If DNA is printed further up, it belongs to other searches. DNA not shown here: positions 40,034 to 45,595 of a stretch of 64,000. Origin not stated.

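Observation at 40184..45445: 1753-aa PMT-like GT-C protein with acidic linker and large beta-propeller-like periplasmic insert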

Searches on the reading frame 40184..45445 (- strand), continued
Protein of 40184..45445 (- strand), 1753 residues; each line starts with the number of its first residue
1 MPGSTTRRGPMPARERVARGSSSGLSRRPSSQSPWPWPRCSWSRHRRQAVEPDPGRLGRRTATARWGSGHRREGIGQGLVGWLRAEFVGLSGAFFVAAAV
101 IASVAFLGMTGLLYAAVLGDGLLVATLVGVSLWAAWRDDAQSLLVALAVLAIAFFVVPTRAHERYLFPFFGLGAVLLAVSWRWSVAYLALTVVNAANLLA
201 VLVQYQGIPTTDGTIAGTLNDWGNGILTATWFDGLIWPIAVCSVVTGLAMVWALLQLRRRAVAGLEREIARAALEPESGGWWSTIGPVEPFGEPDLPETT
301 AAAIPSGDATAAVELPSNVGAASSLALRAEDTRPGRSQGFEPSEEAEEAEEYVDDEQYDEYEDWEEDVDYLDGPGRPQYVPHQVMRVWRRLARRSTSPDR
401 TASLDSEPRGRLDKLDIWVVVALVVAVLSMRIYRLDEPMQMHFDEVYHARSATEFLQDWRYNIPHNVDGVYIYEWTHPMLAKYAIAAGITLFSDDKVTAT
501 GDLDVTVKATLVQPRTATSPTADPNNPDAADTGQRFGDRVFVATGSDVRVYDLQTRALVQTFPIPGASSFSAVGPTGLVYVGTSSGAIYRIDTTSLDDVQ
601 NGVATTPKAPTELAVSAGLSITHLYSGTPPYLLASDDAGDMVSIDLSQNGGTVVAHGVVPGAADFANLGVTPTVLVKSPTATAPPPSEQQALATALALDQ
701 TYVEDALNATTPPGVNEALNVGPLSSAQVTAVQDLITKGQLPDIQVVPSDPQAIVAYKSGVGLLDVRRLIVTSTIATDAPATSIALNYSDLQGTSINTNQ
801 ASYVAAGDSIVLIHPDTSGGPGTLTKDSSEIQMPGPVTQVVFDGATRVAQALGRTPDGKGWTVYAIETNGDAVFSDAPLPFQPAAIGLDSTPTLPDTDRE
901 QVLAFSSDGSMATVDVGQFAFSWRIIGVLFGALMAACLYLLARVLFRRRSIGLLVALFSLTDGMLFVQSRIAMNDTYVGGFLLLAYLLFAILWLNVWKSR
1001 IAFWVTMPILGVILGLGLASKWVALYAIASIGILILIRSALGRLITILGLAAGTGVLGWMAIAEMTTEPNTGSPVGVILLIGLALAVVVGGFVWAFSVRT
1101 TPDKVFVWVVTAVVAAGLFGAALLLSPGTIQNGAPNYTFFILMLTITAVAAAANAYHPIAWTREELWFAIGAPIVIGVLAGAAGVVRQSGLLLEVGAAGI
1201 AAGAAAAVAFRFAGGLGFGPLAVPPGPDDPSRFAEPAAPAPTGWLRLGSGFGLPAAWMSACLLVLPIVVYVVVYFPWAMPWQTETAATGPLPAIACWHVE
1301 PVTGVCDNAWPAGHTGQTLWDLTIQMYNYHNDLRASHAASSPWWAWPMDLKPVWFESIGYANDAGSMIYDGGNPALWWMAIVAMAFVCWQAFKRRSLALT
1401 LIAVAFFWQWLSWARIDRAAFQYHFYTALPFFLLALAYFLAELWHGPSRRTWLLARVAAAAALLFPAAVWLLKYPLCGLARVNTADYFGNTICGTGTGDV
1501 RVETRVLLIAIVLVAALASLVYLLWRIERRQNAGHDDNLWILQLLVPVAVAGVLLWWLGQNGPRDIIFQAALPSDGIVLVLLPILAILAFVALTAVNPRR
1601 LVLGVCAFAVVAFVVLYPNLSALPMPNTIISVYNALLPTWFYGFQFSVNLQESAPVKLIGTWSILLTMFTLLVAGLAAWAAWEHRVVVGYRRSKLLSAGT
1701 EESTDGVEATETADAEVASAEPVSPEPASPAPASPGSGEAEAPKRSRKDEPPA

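Call 8: find_homologous_proteins(query=window:40184-45445:-, max_evalue=0.00001)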
Query window:40184-45445:- (1753 aa): 912 proteins with E <= 0.00001 among 8000 candidates; the best 120 are listed.
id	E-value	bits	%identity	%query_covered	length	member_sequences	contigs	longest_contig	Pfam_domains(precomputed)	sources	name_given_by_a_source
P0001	0.0e+0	3735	100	95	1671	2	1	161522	PF02366.25,PF16192.11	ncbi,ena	-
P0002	0.0e+0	3140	84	95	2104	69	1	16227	PF02366.25,PF16192.11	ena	-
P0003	0.0e+0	2832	90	83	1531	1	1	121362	PF02366.25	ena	-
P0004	0.0e+0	2681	72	95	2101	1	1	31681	PF02366.25,PF16192.11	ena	-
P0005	0.0e+0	2668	71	97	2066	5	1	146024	PF02366.25,PF16192.11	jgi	-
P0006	0.0e+0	2664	72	98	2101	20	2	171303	PF02366.25,PF16192.11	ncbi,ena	ncbi:MAG: phospholipid carrier-dependent glycosyltransferase [Candidatus Limnocylindrales bacterium]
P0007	0.0e+0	2578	69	96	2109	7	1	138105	PF02366.25,PF16192.11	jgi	jgi:dolichyl-phosphate-mannose--protein O-mannosyl transferase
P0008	0.0e+0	2551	69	96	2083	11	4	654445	PF02366.25,PF16192.11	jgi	jgi:4-amino-4-deoxy-L-arabinose transferase-like glycosyltransferase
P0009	0.0e+0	2538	69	94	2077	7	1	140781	PF02366.25,PF16192.11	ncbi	ncbi:MAG: phospholipid carrier-dependent glycosyltransferase [Candidatus Limnocylindrales bacterium]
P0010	0.0e+0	2532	68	95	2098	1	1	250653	PF02366.25,PF16192.11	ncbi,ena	-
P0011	0.0e+0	2527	68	94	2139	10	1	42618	PF02366.25,PF16192.11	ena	-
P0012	0.0e+0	2518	70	93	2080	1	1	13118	PF02366.25,PF16192.11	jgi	jgi:hypothetical protein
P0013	0.0e+0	2515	69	95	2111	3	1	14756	PF02366.25,PF16192.11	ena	-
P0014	0.0e+0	2508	68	95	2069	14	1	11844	PF02366.25,PF16192.11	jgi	jgi:hypothetical protein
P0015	0.0e+0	2486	68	95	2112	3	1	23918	PF02366.25,PF16192.11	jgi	jgi:predicted membrane-bound dolichyl-phosphate-mannose-protein mannosyltransferase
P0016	0.0e+0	2453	67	94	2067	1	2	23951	PF02366.25,PF16192.11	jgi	jgi:hypothetical protein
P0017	0.0e+0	2449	69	60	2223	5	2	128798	PF02366.25,PF01476.27,PF16192.11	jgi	jgi:LysM repeat protein/4-amino-4-deoxy-L-arabinose transferase-like glycosyltransferase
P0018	0.0e+0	2435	68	92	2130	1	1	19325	PF02366.25,PF16192.11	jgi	jgi:Dolichyl-phosphate-mannose-protein mannosyltransferase/C-terminal four TMM region of protein-O-m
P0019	0.0e+0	2376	66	94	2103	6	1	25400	PF02366.25,PF16192.11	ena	-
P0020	0.0e+0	2359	66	95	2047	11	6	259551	PF02366.25,PF16192.11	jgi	jgi:hypothetical protein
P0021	0.0e+0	2345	63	95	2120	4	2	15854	PF02366.25,PF16192.11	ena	-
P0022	0.0e+0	2339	69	76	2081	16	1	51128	PF02366.25,PF16192.11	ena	-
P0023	0.0e+0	2338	66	93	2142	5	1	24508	PF02366.25,PF16192.11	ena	-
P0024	0.0e+0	2336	65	93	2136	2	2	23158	PF02366.25,PF16192.11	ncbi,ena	-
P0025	0.0e+0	2328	65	93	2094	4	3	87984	PF02366.25,PF13231.13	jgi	jgi:hypothetical protein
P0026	0.0e+0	2326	66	92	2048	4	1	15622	PF02366.25,PF16192.11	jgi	jgi:hypothetical protein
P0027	0.0e+0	2326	71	8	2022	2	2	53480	PF02366.25,PF16192.11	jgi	jgi:hypothetical protein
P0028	0.0e+0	2325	66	90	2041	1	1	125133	PF02366.25,PF16192.11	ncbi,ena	-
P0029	0.0e+0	2323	65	94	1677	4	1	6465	PF02366.25,PF16192.11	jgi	jgi:hypothetical protein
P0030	0.0e+0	2315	66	92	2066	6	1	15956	PF09594.17,PF02366.25,PF16192.11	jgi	jgi:hypothetical protein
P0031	0.0e+0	2313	65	93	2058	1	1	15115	PF02366.25,PF16192.11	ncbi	ncbi:MAG TPA: phospholipid carrier-dependent glycosyltransferase [Candidatus Limnocylindrales bacter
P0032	0.0e+0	2313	62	96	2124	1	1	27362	PF02366.25,PF16192.11,PF13231.13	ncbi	ncbi:MAG TPA: phospholipid carrier-dependent glycosyltransferase [Candidatus Limnocylindrales bacter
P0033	0.0e+0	2193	63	95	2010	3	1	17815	PF02366.25,PF16192.11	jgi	jgi:hypothetical protein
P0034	0.0e+0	2191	63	93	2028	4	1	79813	PF02366.25,PF16192.11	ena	-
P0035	0.0e+0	2175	62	93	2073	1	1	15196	PF02366.25,PF16192.11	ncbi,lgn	-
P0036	0.0e+0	2174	62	94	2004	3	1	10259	PF02366.25,PF16192.11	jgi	jgi:hypothetical protein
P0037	0.0e+0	2163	62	92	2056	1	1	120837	PF02366.25,PF16192.11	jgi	jgi:hypothetical protein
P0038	0.0e+0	2163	63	92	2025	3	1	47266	PF02366.25,PF16192.11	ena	-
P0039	0.0e+0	2161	61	94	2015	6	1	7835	PF02366.25,PF16192.11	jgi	jgi:hypothetical protein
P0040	0.0e+0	2151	61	95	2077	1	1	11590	PF02366.25,PF16192.11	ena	-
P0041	0.0e+0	2144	61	93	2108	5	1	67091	PF02366.25,PF16192.11,PF13231.13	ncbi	-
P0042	0.0e+0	2141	60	94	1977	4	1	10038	PF02366.25,PF16192.11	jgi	jgi:predicted membrane-bound dolichyl-phosphate-mannose-protein mannosyltransferase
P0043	0.0e+0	2138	61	92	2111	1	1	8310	PF02366.25,PF16192.11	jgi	jgi:Dolichyl-phosphate-mannose-protein mannosyltransferase/C-terminal four TMM region of protein-O-m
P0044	0.0e+0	2137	60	97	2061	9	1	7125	PF02366.25,PF16192.11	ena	-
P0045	0.0e+0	2120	70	76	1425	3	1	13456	PF02366.25,PF16192.11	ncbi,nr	ncbi:MAG TPA: phospholipid carrier-dependent glycosyltransferase, partial [Candidatus Limnocylindral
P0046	0.0e+0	2115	68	81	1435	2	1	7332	PF02366.25,PF16192.11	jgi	jgi:hypothetical protein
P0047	0.0e+0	2096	62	91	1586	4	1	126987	PF02366.25,PF16192.11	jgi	jgi:hypothetical protein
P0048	0.0e+0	2084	67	81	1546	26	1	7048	PF02366.25,PF16192.11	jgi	jgi:hypothetical protein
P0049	0.0e+0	2079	60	92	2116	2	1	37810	PF02366.25,PF16192.11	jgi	-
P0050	0.0e+0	2063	61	92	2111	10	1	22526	PF02366.25,PF16192.11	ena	-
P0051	0.0e+0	2041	60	92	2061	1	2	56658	PF02366.25,PF16192.11,PF13231.13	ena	-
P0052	0.0e+0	2030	60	91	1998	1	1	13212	PF02366.25,PF16192.11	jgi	jgi:4-amino-4-deoxy-L-arabinose transferase-like glycosyltransferase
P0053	0.0e+0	2029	59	92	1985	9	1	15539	PF02366.25,PF16192.11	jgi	jgi:hypothetical protein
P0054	0.0e+0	2028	57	92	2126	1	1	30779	PF02366.25,PF16192.11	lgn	-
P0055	0.0e+0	2016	62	85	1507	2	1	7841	PF02366.25,PF16192.11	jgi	jgi:hypothetical protein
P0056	0.0e+0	2013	58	93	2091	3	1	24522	PF02366.25,PF16192.11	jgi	jgi:hypothetical protein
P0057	0.0e+0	2001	57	95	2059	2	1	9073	PF02366.25,PF16192.11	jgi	jgi:hypothetical protein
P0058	0.0e+0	1988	60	91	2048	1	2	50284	PF02366.25,PF16192.11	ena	-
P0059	0.0e+0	1982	60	89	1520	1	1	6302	PF02366.25,PF16192.11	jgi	jgi:hypothetical protein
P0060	0.0e+0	1979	58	93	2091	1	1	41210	PF02366.25,PF16192.11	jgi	jgi:hypothetical protein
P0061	0.0e+0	1950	56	93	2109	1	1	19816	PF02366.25,PF16192.11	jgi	jgi:hypothetical protein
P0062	0.0e+0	1950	58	90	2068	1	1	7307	PF02366.25,PF16192.11,PF13231.13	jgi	jgi:hypothetical protein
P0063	0.0e+0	1947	57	95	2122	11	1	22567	PF09594.17,PF02366.25,PF16192.11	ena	-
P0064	0.0e+0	1947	57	93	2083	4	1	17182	PF02366.25,PF16192.11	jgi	jgi:hypothetical protein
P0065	0.0e+0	1946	57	93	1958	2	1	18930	PF02366.25,PF16192.11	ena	-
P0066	0.0e+0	1937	57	63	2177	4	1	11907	PF02366.25,PF16192.11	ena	-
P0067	0.0e+0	1926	57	92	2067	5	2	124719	PF02366.25,PF16192.11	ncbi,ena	-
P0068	0.0e+0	1923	64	78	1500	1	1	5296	PF02366.25,PF16192.11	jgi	jgi:dolichyl-phosphate-mannose--protein O-mannosyl transferase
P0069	0.0e+0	1912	60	61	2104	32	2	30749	PF09594.17,PF02366.25,PF16192.11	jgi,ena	jgi:hypothetical protein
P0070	0.0e+0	1905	55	91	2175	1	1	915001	PF02366.25,PF16192.11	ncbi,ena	-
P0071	0.0e+0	1879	55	92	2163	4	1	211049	PF02366.25,PF16192.11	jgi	jgi:hypothetical protein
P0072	0.0e+0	1879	55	94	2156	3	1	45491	PF02366.25,PF16192.11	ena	-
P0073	0.0e+0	1879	55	95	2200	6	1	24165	PF02366.25,PF16192.11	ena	-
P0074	0.0e+0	1865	57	90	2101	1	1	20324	PF02366.25,PF16192.11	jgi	jgi:hypothetical protein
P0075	0.0e+0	1865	55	92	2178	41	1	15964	PF02366.25,PF16192.11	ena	-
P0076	0.0e+0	1862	58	79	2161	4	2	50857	PF02366.25,PF16192.11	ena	-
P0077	0.0e+0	1852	57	90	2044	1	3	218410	PF02366.25,PF16192.11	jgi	jgi:hypothetical protein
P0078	0.0e+0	1850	56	93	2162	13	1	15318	PF02366.25,PF16192.11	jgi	jgi:hypothetical protein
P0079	0.0e+0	1842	56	90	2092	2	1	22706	PF02366.25,PF16192.11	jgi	jgi:hypothetical protein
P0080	0.0e+0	1841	55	93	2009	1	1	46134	PF02366.25,PF16192.11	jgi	jgi:hypothetical protein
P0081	0.0e+0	1840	56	91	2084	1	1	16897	PF02366.25,PF16192.11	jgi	jgi:hypothetical protein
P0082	0.0e+0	1835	55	94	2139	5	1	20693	PF02366.25,PF16192.11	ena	-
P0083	0.0e+0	1819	56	91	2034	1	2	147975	PF02366.25,PF16192.11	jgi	jgi:hypothetical protein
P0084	0.0e+0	1809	62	76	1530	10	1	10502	PF02366.25,PF16192.11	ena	-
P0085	0.0e+0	1792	54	93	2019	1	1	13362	PF02366.25,PF16192.11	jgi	jgi:Gpi18-like mannosyltransferase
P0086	0.0e+0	1792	54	94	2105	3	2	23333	PF02366.25,PF16192.11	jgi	jgi:dolichyl-phosphate-mannose--protein O-mannosyl transferase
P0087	0.0e+0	1778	61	77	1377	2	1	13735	PF02366.25,PF16192.11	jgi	-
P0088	0.0e+0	1773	60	78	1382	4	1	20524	PF02366.25,PF16192.11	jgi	jgi:dolichyl-phosphate-mannose--protein O-mannosyl transferase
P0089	0.0e+0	1765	60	77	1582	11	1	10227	PF02366.25,PF16192.11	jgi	jgi:hypothetical protein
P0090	0.0e+0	1764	54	92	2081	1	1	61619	PF02366.25,PF16192.11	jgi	jgi:hypothetical protein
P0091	0.0e+0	1756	55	81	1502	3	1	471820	PF02366.25,PF16192.11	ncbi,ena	-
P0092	0.0e+0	1737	64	72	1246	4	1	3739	PF02366.25,PF16192.11,PF13231.13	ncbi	ncbi:MAG: phospholipid carrier-dependent glycosyltransferase, partial [Candidatus Limnocylindrales b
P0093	0.0e+0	1688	58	76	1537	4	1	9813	PF02366.25,PF16192.11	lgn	-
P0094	0.0e+0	1683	58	76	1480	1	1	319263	PF02366.25,PF16192.11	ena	-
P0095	0.0e+0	1675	58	75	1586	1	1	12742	PF02366.25,PF16192.11,PF13231.13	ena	-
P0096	0.0e+0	1673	57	76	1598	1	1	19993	PF02366.25,PF16192.11,PF13231.13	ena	-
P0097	0.0e+0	1663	55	76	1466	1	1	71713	PF02366.25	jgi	jgi:hypothetical protein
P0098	0.0e+0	1652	52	91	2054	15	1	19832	PF02366.25,PF16192.11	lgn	-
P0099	0.0e+0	1639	55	80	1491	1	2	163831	PF02366.25,PF16192.11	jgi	jgi:hypothetical protein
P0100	0.0e+0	1620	58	77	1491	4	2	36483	PF02366.25,PF16192.11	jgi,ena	jgi:predicted membrane-bound dolichyl-phosphate-mannose-protein mannosyltransferase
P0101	0.0e+0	1619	59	75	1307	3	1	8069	PF02366.25,PF16192.11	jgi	jgi:hypothetical protein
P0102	0.0e+0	1617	55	73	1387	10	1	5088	PF02366.25,PF16192.11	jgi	jgi:hypothetical protein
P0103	0.0e+0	1591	55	78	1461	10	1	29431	PF02366.25,PF16192.11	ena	-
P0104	0.0e+0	1568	56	60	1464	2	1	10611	PF02366.25,PF16192.11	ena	-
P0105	0.0e+0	1492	53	78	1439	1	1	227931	PF02366.25,PF16192.11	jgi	jgi:hypothetical protein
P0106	0.0e+0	1411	53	69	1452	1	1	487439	PF02366.25,PF16192.11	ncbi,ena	-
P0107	0.0e+0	1407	58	52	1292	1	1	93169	PF02366.25,PF16192.11,PF13231.13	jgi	jgi:predicted membrane-bound dolichyl-phosphate-mannose-protein mannosyltransferase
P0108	0.0e+0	1299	55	54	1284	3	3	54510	PF02366.25,PF16192.11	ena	-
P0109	0.0e+0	1209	55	54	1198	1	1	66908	PF02366.25,PF16192.11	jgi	jgi:hypothetical protein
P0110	0.0e+0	1201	61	55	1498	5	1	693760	PF02366.25,PF13231.13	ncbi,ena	-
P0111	0.0e+0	1176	51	44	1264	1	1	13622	PF02366.25,PF16192.11,PF13231.13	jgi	jgi:hypothetical protein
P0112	0.0e+0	1171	52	66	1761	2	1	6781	PF02366.25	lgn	-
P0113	0.0e+0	1163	51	45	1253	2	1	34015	PF02366.25,PF16192.11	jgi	jgi:hypothetical protein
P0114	0.0e+0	1153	48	39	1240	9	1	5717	PF02366.25,PF16192.11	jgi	jgi:outer membrane protein assembly factor BamB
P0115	0.0e+0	1144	51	43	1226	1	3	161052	PF02366.25,PF16192.11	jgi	jgi:hypothetical protein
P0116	0.0e+0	1129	56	21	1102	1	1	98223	PF02366.25,PF16192.11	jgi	jgi:predicted membrane-bound dolichyl-phosphate-mannose-protein mannosyltransferase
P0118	0.0e+0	1088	43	80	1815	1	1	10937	PF02366.25,PF16192.11,PF13231.13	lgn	-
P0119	0.0e+0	1082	64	16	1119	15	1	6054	PF02366.25,PF16192.11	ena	-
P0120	0.0e+0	1068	51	60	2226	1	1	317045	PF09594.17,PF02366.25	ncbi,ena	-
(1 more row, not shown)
